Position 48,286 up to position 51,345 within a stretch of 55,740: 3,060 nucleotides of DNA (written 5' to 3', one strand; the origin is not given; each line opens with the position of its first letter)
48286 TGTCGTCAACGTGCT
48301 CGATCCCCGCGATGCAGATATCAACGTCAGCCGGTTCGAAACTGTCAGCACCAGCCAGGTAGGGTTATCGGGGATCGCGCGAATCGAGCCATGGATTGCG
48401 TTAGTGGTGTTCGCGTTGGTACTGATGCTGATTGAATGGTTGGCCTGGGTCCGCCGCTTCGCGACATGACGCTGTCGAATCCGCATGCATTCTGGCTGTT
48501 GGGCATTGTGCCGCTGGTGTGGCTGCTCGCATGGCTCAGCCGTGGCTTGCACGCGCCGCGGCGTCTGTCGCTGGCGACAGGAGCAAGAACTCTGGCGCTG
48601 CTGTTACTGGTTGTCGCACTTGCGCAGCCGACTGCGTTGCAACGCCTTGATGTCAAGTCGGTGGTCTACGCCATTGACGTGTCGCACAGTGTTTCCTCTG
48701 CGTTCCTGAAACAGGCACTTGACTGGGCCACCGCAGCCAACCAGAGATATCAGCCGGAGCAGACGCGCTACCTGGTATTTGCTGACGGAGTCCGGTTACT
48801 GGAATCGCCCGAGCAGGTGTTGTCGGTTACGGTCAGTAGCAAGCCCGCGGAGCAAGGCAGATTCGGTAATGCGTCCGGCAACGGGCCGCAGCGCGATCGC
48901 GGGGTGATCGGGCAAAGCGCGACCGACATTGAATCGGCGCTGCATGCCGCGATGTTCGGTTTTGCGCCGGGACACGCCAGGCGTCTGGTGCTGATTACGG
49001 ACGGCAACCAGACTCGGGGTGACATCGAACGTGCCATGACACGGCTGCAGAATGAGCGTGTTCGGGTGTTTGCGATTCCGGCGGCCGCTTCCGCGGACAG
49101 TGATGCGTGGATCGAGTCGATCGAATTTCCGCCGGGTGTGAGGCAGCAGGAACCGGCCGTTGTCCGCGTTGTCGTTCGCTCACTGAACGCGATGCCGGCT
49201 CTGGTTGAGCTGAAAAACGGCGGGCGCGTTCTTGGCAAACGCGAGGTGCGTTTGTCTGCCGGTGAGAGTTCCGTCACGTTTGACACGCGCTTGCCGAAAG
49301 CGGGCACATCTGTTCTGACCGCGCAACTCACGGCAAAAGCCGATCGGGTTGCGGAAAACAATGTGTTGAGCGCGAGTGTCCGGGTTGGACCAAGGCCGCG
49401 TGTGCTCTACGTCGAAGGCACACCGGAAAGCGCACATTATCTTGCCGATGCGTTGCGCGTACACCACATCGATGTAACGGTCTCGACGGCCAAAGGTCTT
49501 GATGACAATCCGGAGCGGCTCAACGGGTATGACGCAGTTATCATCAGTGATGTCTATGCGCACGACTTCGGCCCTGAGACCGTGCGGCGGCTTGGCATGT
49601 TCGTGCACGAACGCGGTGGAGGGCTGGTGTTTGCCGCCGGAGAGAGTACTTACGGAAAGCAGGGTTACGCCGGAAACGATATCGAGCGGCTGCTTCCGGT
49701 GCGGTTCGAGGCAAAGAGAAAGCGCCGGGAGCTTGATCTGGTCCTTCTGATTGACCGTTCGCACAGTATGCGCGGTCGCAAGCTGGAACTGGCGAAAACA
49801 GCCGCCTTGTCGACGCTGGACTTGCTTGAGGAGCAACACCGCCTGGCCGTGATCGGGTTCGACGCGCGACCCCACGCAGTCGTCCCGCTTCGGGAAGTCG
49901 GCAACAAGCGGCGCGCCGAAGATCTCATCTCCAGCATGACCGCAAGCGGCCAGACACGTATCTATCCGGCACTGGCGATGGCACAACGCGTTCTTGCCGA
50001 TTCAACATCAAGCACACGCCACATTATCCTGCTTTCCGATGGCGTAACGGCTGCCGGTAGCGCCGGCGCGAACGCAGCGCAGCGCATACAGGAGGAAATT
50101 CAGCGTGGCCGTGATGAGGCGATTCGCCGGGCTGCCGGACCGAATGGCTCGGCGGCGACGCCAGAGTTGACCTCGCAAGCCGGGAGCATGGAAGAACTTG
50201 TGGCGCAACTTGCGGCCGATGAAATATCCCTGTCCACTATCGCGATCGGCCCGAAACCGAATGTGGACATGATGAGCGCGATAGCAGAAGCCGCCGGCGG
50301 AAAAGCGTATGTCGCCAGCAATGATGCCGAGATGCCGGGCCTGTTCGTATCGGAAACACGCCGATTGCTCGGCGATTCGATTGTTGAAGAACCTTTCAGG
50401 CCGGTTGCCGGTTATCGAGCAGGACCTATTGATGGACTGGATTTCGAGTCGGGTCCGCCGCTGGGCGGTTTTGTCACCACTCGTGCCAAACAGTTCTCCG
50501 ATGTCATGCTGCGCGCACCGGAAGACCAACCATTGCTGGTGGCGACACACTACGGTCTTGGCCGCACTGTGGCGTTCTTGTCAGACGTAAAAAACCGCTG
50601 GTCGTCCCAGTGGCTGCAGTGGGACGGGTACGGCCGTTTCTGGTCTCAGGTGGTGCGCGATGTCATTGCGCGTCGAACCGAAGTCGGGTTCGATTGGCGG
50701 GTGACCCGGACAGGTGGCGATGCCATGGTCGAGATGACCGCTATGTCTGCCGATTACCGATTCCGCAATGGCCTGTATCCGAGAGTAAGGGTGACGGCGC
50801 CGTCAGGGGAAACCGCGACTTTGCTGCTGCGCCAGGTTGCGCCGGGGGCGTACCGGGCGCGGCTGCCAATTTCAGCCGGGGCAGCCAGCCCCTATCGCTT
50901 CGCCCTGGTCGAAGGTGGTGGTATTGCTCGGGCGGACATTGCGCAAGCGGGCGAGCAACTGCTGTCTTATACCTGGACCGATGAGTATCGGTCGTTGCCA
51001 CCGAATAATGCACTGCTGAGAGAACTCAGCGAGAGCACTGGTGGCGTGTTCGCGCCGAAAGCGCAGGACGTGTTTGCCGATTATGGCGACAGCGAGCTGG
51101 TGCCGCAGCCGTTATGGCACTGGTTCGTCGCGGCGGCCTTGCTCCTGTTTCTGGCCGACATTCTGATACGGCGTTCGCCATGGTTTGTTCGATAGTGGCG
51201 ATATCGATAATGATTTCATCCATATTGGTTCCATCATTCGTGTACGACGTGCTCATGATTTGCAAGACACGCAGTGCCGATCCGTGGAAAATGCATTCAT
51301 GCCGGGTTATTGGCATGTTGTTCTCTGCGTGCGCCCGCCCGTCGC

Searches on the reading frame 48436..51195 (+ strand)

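Call 57: search_protein_families(library=pfam, proteins=[window:48436-51195:+])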
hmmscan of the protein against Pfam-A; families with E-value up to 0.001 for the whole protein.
window:48436-51195:+ (919 aa): 6 families
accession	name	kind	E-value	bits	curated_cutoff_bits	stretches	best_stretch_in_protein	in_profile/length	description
PF00092.34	VWA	-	4.7e-23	82.7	23.8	2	434-628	1-163/174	von Willebrand factor type A domain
PF13519.12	VWA_2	-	2.7e-19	70.2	27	1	435-536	1-106/107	von Willebrand factor type A domain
PF07090.17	GATase1_like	-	6.4e-15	55.8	27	1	673-741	173-243/247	Putative glutamine amidotransferase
PF13768.12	VWA_3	-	1.5e-13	51.5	27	1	434-557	2-121/155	von Willebrand factor type A domain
PF05762.20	VWA_CoxE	-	2.2e-08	34.3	26.4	1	421-592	45-210/222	VWA domain containing CoxE-like protein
PF24157.1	DUF7408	-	0.00018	22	27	1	330-432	7-97/174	Domain of unknown function (DUF7408)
